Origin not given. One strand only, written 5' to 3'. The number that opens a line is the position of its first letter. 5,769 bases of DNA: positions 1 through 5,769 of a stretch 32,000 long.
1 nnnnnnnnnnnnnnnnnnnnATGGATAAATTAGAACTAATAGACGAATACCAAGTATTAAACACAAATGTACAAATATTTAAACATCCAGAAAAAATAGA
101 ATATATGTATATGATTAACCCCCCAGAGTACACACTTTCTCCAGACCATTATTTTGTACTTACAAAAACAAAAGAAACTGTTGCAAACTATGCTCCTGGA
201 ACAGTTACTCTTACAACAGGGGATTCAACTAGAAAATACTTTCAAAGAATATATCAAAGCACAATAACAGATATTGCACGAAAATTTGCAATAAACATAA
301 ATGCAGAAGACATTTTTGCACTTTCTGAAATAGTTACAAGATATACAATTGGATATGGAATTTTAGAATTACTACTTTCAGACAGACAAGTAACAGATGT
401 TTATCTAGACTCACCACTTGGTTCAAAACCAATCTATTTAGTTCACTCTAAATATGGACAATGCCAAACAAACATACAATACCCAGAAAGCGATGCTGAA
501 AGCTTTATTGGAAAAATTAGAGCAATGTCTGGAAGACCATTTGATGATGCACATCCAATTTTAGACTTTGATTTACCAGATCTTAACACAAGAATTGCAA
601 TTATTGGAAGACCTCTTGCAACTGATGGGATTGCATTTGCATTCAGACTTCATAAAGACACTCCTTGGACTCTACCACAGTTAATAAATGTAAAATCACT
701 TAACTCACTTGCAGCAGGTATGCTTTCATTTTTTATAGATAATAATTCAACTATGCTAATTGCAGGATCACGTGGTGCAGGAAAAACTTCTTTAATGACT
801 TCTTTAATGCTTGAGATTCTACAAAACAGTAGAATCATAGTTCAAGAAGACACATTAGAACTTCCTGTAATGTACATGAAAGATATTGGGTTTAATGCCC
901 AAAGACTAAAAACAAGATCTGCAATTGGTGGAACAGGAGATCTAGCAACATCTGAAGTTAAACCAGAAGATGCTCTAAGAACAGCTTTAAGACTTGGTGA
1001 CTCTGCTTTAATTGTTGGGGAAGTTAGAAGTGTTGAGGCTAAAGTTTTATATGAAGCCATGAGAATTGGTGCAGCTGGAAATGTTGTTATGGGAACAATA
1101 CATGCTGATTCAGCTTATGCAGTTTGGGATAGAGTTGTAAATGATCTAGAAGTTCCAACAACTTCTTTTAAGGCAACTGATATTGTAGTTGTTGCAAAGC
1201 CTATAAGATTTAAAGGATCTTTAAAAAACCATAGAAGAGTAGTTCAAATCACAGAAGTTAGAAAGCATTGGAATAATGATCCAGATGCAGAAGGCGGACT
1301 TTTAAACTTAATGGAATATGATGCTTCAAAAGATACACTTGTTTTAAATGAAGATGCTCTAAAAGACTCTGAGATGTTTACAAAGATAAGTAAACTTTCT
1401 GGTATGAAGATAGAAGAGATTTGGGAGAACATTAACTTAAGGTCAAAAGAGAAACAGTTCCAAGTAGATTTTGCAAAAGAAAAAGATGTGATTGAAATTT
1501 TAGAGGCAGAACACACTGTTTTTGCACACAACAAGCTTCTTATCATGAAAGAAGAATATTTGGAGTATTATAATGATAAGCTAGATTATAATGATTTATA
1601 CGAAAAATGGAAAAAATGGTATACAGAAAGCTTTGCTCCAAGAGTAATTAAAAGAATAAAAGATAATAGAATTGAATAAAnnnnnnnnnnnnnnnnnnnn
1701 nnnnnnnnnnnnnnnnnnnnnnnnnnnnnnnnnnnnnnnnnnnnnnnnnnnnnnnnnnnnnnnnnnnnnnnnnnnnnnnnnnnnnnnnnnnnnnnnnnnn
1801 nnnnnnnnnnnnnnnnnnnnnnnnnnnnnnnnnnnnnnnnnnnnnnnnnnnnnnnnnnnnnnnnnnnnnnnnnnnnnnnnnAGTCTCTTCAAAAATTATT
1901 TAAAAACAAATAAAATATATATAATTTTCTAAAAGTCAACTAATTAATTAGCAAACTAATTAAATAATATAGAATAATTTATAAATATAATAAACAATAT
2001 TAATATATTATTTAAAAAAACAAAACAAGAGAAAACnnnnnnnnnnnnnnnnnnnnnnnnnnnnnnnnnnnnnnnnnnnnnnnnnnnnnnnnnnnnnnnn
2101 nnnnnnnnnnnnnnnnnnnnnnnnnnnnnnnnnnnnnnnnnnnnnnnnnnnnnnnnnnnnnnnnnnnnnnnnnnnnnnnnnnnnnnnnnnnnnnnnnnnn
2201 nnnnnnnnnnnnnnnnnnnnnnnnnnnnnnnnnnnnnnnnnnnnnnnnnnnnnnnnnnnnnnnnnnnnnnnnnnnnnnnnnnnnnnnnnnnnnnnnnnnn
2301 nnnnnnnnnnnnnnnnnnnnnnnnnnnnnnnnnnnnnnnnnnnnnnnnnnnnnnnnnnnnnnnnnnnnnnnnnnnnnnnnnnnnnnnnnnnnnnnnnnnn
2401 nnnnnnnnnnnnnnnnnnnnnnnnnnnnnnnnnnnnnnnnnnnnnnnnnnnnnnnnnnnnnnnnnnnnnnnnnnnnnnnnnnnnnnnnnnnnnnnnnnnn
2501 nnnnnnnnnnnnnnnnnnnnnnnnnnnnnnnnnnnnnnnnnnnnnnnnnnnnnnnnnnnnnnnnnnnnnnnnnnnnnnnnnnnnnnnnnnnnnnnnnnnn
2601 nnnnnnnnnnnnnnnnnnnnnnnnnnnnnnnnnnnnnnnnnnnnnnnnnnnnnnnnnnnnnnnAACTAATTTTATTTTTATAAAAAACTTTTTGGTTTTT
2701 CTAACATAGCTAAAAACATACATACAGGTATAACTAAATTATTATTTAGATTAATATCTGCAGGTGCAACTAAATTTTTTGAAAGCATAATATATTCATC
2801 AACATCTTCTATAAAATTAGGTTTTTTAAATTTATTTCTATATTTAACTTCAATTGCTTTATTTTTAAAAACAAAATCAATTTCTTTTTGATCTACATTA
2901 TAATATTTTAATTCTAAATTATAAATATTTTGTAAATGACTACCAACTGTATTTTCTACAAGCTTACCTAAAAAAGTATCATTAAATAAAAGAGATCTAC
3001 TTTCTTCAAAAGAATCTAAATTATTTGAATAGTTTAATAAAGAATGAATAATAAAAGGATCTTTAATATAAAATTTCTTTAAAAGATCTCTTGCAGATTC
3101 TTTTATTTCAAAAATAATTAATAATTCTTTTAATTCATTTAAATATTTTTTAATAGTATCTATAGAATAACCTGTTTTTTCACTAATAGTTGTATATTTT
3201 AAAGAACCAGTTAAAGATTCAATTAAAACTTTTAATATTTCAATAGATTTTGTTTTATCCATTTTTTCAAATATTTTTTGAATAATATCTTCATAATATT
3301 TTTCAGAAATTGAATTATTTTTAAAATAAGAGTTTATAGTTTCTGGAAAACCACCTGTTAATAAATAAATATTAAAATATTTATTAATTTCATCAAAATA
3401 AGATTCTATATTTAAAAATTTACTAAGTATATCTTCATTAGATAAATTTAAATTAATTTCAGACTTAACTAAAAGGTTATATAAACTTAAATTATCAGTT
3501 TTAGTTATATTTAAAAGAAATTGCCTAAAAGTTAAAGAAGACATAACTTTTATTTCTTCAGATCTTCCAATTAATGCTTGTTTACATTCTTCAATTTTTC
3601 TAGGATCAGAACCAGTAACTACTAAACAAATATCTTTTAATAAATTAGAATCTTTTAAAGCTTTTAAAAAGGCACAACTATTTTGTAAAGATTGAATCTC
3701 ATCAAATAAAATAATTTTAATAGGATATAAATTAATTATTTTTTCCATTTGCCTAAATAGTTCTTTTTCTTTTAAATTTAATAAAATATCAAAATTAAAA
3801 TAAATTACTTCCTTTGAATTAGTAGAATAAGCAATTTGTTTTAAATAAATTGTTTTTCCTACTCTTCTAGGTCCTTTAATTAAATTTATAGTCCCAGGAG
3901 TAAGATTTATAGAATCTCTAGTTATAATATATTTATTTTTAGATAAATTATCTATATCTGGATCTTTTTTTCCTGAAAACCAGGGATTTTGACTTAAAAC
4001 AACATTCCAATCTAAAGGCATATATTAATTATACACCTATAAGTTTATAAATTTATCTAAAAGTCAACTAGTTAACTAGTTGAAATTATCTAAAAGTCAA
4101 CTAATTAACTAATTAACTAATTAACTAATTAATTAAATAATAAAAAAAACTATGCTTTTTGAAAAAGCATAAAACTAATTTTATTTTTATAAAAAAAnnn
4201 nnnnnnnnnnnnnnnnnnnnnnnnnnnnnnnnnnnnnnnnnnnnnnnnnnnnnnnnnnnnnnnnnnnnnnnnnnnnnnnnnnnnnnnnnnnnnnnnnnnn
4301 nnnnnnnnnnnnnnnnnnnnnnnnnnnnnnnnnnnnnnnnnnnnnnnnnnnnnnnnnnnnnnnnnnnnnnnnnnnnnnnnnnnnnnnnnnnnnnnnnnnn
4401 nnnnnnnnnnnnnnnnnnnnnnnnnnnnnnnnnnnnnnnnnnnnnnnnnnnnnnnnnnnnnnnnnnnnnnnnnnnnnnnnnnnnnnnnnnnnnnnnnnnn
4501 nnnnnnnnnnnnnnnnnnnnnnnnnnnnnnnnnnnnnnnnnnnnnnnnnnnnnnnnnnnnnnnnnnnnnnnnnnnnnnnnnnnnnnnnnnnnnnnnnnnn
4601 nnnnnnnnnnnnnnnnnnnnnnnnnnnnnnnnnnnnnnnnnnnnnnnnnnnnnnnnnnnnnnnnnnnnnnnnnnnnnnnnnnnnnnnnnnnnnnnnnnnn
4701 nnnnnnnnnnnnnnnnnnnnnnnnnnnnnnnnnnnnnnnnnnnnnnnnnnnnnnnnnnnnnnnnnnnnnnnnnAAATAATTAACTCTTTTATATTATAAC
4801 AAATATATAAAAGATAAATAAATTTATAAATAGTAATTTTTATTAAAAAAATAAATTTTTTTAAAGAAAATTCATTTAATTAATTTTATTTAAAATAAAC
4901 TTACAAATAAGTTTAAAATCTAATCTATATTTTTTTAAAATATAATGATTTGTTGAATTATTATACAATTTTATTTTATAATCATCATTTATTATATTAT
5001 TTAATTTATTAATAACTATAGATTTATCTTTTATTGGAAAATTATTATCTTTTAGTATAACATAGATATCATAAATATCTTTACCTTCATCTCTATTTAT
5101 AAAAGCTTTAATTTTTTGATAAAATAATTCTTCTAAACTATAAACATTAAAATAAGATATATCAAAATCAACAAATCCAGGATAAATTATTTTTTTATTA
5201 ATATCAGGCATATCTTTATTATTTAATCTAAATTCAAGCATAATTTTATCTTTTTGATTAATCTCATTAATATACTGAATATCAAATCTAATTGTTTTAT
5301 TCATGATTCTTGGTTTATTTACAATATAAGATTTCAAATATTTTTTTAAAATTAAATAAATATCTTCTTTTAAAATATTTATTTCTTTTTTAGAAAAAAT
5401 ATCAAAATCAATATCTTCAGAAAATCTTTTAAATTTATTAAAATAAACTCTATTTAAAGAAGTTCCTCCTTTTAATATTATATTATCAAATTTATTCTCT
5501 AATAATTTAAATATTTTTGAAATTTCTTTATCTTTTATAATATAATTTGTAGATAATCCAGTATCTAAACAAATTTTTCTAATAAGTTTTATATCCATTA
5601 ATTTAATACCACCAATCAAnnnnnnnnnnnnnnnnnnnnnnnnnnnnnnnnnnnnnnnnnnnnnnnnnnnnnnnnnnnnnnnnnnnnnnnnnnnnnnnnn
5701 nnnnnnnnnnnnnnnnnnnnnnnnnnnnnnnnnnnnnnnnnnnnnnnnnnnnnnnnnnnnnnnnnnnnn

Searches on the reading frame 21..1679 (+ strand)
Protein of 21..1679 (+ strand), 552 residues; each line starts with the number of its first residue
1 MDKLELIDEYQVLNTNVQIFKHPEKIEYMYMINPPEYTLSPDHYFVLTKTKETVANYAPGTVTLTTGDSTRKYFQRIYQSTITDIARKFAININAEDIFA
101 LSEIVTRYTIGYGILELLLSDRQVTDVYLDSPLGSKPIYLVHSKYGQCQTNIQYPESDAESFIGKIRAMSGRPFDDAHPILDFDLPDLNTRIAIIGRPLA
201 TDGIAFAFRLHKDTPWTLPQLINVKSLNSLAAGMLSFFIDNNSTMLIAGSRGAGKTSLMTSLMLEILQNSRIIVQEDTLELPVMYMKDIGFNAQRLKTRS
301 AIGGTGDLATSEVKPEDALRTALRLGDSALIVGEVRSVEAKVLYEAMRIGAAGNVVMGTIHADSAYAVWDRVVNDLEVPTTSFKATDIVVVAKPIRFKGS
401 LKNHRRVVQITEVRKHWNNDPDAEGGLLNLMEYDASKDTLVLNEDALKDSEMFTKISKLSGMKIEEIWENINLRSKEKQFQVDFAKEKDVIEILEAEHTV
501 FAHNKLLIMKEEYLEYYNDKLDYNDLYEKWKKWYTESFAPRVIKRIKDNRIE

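Call 8: search_protein_families(library=pfam, proteins=[window:21-1679:+], max_evalue=0.001)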
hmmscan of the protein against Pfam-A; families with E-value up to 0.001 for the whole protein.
window:21-1679:+ (552 aa): 1 family
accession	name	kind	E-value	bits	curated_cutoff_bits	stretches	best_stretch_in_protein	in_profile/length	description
PF00437.27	T2SSE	-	4e-15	55.8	24.9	1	197-405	99-287/370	Type II/IV secretion system protein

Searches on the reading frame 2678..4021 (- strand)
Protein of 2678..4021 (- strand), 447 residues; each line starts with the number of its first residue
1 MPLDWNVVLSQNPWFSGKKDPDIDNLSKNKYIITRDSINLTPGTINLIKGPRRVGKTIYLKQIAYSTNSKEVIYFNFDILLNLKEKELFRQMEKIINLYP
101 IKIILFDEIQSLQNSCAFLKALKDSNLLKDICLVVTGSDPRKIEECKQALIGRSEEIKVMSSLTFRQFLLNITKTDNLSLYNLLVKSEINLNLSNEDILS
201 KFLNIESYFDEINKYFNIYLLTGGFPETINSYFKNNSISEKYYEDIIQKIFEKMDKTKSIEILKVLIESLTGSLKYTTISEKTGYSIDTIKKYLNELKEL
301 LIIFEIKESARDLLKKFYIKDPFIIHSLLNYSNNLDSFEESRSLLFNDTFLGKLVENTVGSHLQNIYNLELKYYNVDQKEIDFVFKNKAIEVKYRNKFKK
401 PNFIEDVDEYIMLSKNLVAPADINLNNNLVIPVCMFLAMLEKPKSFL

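Call 8: search_protein_families(library=pfam, proteins=[window:2678-4021:-], max_evalue=0.001)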
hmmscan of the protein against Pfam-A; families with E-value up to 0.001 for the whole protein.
window:2678-4021:- (447 aa): 4 families
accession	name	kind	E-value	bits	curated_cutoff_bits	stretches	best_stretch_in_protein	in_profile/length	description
PF13173.12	AAA_14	-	7.2e-20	71.8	27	1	45-169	4-129/129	AAA domain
PF13635.12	DUF4143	-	1.1e-17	64.6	28.1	1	247-394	4-159/160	Domain of unknown function (DUF4143)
PF00004.35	AAA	-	0.00019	22.3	21.2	1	47-155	2-124/131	ATPase family associated with various cellular activities (AAA)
PF08280.17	HTH_Mga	-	0.00021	21.7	23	1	260-301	8-47/59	M protein trans-acting positive regulator (MGA) HTH domain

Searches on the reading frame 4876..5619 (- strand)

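Call 8: search_protein_families(library=pfam, proteins=[window:4876-5619:-], max_evalue=0.001)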
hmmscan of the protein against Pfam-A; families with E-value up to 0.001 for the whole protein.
window:4876-5619:- (247 aa): 1 family
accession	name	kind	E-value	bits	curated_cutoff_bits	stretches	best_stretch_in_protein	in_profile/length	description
PF08843.17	AbiEii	-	4.4e-22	79.6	22.5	1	42-198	10-177/238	Nucleotidyl transferase AbiEii toxin, Type IV TA system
